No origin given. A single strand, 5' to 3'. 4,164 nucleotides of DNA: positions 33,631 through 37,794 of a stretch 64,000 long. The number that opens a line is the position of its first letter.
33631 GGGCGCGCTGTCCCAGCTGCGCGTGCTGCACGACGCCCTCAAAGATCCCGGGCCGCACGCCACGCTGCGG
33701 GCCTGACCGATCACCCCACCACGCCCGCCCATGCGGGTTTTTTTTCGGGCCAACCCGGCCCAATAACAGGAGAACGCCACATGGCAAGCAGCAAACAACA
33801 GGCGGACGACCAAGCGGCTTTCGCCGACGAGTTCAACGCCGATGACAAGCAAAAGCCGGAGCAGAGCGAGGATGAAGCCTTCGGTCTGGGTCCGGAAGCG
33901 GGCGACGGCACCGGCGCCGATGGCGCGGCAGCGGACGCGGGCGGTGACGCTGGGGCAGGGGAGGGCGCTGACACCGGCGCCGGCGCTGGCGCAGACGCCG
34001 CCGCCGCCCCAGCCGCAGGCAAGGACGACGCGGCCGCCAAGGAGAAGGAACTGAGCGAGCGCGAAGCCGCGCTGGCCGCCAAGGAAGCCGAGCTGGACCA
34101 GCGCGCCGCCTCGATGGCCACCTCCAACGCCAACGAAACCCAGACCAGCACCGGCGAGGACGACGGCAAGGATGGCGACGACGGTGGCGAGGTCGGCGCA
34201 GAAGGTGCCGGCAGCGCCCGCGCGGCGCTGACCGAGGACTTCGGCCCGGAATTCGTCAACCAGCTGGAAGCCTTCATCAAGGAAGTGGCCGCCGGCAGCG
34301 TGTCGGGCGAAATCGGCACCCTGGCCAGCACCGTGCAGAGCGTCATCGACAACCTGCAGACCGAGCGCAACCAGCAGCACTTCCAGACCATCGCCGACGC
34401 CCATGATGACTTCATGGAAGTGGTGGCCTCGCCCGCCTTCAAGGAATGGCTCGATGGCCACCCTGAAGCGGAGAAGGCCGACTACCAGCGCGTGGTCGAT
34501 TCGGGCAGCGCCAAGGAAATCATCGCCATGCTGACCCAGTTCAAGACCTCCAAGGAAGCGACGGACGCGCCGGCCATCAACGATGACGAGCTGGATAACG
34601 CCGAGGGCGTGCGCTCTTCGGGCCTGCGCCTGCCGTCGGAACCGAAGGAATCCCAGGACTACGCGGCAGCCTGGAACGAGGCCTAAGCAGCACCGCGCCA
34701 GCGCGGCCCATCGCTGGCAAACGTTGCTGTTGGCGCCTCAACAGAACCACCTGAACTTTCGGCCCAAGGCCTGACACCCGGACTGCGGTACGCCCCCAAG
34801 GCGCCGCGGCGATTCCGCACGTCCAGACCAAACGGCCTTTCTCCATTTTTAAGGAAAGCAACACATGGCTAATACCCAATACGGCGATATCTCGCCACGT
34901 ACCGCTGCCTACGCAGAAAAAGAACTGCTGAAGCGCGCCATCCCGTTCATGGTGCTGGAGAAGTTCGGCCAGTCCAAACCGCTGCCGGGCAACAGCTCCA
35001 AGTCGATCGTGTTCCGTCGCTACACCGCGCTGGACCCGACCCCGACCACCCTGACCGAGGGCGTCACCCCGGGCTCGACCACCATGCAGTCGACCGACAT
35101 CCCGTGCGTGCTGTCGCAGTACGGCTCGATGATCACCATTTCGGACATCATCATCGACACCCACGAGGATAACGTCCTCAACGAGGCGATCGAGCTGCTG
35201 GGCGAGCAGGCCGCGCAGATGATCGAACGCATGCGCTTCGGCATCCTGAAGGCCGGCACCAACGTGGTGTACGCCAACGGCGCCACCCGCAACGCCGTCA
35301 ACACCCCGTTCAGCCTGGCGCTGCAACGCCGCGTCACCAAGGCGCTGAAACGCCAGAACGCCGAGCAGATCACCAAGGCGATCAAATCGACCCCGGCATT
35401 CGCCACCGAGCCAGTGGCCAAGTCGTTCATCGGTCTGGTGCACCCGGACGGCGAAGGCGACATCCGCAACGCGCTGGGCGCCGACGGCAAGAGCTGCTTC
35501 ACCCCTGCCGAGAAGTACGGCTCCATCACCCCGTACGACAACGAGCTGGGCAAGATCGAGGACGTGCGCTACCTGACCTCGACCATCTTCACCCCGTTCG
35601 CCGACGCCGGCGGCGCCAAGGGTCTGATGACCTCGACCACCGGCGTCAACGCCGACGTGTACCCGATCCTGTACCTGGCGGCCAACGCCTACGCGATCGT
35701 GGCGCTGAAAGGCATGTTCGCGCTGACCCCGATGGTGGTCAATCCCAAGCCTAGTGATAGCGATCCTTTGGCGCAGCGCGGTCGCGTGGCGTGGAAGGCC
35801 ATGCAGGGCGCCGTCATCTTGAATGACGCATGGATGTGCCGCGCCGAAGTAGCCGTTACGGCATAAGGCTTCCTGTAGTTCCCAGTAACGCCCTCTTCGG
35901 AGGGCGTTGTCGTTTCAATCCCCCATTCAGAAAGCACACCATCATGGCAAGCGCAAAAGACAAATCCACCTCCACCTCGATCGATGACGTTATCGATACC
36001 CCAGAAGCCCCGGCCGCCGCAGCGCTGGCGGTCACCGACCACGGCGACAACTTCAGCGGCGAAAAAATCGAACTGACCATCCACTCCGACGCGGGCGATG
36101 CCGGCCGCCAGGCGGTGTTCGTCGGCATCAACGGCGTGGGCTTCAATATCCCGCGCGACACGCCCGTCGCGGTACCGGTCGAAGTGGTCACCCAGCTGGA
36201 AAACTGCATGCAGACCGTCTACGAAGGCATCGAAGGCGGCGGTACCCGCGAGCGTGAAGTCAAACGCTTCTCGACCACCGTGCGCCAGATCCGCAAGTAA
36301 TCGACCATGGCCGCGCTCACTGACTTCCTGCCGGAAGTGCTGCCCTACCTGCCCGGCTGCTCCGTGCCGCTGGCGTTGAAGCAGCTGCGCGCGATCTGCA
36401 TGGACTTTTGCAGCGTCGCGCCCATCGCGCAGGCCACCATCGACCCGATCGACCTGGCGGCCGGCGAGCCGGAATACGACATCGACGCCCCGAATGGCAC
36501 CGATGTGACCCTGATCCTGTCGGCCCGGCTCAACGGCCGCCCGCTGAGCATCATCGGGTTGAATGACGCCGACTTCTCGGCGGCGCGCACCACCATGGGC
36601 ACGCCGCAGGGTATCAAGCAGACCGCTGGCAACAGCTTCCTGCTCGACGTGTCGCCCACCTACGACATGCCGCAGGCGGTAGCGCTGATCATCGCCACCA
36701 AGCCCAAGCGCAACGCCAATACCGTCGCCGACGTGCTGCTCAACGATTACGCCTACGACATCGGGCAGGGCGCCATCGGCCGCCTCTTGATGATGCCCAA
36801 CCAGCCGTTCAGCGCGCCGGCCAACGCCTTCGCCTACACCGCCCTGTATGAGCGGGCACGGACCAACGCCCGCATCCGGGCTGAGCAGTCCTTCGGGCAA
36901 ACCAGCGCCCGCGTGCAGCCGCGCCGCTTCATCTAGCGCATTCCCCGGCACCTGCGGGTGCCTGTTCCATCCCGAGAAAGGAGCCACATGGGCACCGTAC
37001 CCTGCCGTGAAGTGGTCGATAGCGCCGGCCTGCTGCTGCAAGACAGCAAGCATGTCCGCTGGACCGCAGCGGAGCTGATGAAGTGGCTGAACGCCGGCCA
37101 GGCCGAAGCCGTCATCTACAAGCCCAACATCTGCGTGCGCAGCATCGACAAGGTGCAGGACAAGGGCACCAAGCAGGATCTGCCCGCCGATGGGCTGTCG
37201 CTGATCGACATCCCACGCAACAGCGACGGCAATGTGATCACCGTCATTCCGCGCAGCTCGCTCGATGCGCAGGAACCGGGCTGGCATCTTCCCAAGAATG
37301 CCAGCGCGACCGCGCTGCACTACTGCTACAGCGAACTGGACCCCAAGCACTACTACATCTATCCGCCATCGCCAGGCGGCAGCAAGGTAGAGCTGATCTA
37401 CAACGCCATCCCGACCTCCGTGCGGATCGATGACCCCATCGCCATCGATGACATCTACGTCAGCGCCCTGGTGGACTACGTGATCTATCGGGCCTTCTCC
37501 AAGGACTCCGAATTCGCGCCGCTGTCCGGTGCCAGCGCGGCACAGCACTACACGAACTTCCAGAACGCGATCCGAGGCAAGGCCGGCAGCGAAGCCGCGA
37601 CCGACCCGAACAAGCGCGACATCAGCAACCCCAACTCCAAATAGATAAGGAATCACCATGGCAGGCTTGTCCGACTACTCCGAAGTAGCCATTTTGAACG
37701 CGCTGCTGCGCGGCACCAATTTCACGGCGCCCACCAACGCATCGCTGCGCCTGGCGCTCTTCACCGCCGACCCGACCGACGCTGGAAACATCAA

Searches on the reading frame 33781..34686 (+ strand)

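Call 11: search_protein_families(library=phrogs, proteins=[window:33781-34686:+], max_evalue=0.00001)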
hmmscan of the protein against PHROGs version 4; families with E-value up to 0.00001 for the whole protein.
window:33781-34686:+ (301 aa): 1 family
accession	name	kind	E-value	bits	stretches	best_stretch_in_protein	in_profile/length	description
phrog_13678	-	unknown function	1e-08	36.2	1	152-265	125-235/300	-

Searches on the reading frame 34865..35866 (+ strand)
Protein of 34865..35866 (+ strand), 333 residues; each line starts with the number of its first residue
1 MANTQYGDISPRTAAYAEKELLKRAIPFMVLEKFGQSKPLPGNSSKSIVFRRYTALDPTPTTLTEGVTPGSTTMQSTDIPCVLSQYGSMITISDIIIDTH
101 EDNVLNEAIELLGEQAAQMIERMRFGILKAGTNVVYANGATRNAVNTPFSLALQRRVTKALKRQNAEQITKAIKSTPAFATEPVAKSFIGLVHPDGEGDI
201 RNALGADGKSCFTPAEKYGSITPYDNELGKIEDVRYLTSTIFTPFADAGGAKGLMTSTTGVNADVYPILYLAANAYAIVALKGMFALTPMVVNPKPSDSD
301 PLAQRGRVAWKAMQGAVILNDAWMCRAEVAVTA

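Call 11: search_protein_families(library=phrogs, proteins=[window:34865-35866:+], max_evalue=0.00001)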
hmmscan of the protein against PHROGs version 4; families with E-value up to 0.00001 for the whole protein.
window:34865-35866:+ (333 aa): 1 family
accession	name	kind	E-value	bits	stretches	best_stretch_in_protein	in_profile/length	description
phrog_1357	-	head and packaging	3.7e-52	178.4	1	14-331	34-346/356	major head protein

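Call 19: find_encoding_contigs(protein=window:34865-35866:+, flank=10000, max_places=10)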
Protein window:34865-35866:+ (333 aa): 1 contig read that carries it; 1 place shown.
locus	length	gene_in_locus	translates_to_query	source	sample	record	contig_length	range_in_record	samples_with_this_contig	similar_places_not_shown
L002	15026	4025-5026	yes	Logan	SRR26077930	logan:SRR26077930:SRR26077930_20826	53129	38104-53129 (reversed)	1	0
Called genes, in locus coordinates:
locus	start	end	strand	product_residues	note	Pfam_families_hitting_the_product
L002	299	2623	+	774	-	PF23899:SU10_portal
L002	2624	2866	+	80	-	-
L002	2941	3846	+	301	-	-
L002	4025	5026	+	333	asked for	PF25209:Phage_capsid_4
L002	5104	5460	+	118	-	-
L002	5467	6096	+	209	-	-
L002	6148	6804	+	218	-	PF24175:SU10_adaptor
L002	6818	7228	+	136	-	PF23140:Gp80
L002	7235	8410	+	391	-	-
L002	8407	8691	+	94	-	PF23148:Gp77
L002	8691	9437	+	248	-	-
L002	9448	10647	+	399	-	-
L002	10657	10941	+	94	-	-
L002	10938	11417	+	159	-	PF14301:DUF4376 (weak)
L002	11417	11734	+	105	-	-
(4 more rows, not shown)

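Call 26: search_dna_similar(query=window:34865-35866:+, collection=phages, mode=protein, max_rows=25)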
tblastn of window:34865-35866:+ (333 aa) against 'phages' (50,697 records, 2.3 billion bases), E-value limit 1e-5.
Records with a match: 37; places in all: 37; records where one place covers at least 80% of the query: 28.
Best place of each record, by identity: <60% 37.
By first word of the organism name: Bacillus 13; Bacteriophage 10; Alteromonas 6; Caudoviricetes 4; Pseudomonas 1; Pseudoalteromonas 1; Xanthomonas 1; Stenotrophomonas 1.
By host as written in the record: - 14; Bacillus megaterium 6; Bacillus megaterium Km 5; Alteromonas macleodii str. 'Balearic Sea AD45' 5; Bacillus megaterium strain Km Sp- 2; Pseudomonas aeruginosa 1; Pseudoalteromonas nigrifaciens 1; Xanthomonas sp. 1; and 2 more.
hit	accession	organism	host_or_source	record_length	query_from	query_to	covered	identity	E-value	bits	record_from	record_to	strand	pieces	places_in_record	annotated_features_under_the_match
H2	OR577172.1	Pseudomonas phage Rollin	Pseudomonas aeruginosa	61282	6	320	95%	43.0%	2e-76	260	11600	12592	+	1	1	hypothetical protein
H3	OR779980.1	Pseudoalteromonas phage vB_Pun_Y3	Pseudoalteromonas nigrifaciens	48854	1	328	98%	41.1%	1e-68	238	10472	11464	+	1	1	major capsid protein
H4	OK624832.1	Xanthomonas phage DES1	Xanthomonas sp.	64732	4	333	99%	38.3%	8e-53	192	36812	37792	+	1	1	major capsid protein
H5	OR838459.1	Stenotrophomonas phage StenR_269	Stenotrophomonas rhizophila CEMTC 4565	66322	1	332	100%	37.7%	7e-56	201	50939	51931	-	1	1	major capsid protein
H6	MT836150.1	Bacteriophage sp.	human fecal samples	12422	8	332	98%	32.9%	2e-35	142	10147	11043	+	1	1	record has no annotation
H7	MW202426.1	Caudoviricetes sp.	Manatee Spring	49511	6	330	98%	29.9%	2e-39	154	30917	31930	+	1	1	major capsid protein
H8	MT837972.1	Bacteriophage sp.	human fecal samples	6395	7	328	97%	30.0%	3e-29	124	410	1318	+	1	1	record has no annotation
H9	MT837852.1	Bacteriophage sp.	human fecal samples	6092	9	328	96%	29.8%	2e-30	127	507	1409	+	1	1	record has no annotation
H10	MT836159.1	Bacteriophage sp.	human fecal samples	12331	9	328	96%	29.7%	2e-30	127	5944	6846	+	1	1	record has no annotation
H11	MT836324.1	Bacteriophage sp.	human fecal samples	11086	9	328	96%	29.5%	3e-29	124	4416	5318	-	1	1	record has no annotation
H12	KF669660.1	Bacillus phage Pony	Bacillus megaterium Km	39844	9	332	97%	28.0%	1e-21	101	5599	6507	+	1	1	hypothetical protein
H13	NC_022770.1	Bacillus phage Pony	Bacillus megaterium Km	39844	9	332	97%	28.0%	1e-21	101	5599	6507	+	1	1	major head protein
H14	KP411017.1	Bacillus phage Palmer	Bacillus megaterium strain Km Sp-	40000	9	332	97%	28.0%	1e-21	101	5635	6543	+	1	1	capsid protein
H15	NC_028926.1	Bacillus phage Palmer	Bacillus megaterium strain Km Sp-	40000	9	332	97%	28.0%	1e-21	101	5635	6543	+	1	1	major head protein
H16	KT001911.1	Bacillus phage Pavlov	Bacillus megaterium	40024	9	332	97%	28.0%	1e-21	101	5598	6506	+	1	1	hypothetical protein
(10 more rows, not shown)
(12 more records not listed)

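Call 29: search_dna_similar(query=window:34865-35866:+, collection=plasmids, mode=protein, max_rows=25)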
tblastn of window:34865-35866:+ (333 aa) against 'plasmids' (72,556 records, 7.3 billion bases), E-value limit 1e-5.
Records with a match: 4; places in all: 4; records where one place covers at least 80% of the query: 3.
Best place of each record, by identity: 60-80% 1; <60% 3.
By first word of the organism name: Massilia 1; Endozoicomonas 1; Vescimonas 1; Monoglobus 1.
By predicted mobility (MOB-suite, as given by PLSDB): non-mobilizable 4.
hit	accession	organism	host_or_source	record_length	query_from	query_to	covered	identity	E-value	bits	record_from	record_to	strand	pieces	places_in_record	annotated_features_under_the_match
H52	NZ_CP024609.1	Massilia violaceinigra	cell culture,Tianshan glacier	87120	1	332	100%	78.6%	3e-171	534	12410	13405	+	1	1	N4-gp56 family major capsid protein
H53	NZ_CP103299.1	Endozoicomonas gorgoniicola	pure culture,Plexaura sp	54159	1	331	99%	45.3%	8e-74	254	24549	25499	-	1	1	N4-gp56 family major capsid protein | hypothetical protein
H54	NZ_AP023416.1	Vescimonas fastidiosa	Homo sapiens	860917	2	330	99%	26.2%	4e-22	104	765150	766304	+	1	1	N4-gp56 family major capsid protein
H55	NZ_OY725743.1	Monoglobus pectinilyticus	-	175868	8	240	70%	30.9%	2e-21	102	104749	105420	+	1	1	N4-gp56 family major capsid protein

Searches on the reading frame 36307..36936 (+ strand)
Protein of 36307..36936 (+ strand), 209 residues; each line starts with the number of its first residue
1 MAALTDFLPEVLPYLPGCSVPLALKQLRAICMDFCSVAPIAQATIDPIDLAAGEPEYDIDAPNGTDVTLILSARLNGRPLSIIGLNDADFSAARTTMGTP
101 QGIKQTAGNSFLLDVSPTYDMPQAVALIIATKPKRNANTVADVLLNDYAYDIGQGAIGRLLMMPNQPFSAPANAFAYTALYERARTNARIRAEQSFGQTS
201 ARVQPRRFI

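Call 90: search_protein_families(library=phrogs, proteins=[window:36307-36936:+], max_evalue=0.0001)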
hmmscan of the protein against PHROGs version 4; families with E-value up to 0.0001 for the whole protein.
window:36307-36936:+ (209 aa): 1 family
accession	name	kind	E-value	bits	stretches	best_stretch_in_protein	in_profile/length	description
phrog_437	-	head and packaging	1.5e-30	107.3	1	1-208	1-202/203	virion structural protein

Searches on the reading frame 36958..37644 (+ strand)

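Call 90: search_protein_families(library=phrogs, proteins=[window:36958-37644:+], max_evalue=0.0001)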
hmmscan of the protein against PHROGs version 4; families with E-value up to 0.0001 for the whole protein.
window:36958-37644:+ (228 aa): 3 families
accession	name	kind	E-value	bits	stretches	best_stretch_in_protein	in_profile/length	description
phrog_399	-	head and packaging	8.7e-50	170.3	1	16-222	4-214/220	structural protein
phrog_27974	-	head and packaging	1.4e-09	38.6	1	158-219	173-233/239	portal protein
phrog_23184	-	unknown function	1.6e-09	39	1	158-219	17-77/85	-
